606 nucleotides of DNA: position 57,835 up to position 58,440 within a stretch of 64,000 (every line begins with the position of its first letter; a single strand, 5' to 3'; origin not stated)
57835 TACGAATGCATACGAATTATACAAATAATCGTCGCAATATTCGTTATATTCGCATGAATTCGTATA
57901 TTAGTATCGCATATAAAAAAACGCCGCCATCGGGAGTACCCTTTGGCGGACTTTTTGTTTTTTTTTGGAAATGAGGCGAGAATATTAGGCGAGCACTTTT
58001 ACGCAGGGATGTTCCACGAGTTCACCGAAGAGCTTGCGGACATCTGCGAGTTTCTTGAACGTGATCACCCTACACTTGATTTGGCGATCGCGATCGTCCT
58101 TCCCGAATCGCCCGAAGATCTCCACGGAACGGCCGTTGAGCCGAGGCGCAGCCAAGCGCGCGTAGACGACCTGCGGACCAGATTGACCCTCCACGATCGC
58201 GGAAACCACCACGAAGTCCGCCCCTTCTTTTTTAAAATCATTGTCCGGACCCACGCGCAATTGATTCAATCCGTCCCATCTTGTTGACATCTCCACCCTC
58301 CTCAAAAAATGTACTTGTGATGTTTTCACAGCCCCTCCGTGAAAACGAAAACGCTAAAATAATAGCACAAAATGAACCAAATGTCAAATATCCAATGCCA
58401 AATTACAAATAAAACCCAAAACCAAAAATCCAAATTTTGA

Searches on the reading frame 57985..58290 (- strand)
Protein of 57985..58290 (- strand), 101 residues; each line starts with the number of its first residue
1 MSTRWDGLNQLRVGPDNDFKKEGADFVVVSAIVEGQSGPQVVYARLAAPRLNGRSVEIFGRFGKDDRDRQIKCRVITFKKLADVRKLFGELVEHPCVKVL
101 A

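Call 11: search_protein_families(library=pfam, proteins=[window:57985-58290:-], max_evalue=1)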
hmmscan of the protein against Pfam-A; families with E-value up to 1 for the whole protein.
window:57985-58290:- (101 aa): 0 families

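Call 58: search_protein_families(library=phrogs, proteins=[window:57985-58290:-], max_evalue=1)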
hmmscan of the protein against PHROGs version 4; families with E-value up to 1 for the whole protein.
window:57985-58290:- (101 aa): 0 families

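Call 59: search_protein_families(library=padloc, proteins=[window:57985-58290:-], max_evalue=1)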
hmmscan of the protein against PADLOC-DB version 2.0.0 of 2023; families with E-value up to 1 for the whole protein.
window:57985-58290:- (101 aa): 1 family
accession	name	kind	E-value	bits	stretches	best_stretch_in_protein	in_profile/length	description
PDLC03952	RmrA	-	0.037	10.9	1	31-99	69-136/395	-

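Call 60: search_protein_families(library=ncbifam, proteins=[window:57985-58290:-], max_evalue=1)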
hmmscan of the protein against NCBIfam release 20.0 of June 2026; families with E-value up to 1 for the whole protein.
window:57985-58290:- (101 aa): 0 families
